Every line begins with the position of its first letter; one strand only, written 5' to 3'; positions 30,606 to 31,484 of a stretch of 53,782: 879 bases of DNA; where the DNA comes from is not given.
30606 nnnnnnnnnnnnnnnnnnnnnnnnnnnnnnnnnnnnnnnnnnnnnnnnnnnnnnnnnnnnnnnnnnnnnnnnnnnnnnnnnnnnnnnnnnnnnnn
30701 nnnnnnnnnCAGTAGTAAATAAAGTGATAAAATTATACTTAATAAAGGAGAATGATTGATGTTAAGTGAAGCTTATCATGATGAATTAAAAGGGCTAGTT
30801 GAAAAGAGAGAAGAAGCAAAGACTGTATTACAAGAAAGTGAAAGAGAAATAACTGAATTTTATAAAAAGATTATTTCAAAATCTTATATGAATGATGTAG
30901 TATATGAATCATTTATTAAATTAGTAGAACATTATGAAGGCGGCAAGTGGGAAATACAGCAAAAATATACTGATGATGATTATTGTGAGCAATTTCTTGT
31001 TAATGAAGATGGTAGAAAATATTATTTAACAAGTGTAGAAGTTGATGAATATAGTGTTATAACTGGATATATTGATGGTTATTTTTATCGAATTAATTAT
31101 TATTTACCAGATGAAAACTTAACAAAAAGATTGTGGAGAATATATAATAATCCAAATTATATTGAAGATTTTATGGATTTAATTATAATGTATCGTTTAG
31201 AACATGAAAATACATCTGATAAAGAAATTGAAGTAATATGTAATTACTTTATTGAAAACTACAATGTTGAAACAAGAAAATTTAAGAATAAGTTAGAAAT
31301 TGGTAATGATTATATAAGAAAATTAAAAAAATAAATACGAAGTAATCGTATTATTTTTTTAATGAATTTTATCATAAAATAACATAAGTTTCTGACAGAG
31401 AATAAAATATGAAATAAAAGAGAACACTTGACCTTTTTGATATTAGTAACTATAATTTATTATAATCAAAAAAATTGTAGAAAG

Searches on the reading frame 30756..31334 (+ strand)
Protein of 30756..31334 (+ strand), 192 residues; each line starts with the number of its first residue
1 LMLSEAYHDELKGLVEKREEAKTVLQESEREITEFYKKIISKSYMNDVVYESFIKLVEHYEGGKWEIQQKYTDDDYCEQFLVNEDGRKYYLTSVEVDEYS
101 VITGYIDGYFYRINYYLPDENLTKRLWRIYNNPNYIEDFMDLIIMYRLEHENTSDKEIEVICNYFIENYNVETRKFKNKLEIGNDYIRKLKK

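Call 48: search_protein_families(library=pfam, proteins=[window:30756-31334:+], max_evalue=0.001)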
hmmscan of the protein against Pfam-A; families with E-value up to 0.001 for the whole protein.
window:30756-31334:+ (192 aa): 0 families
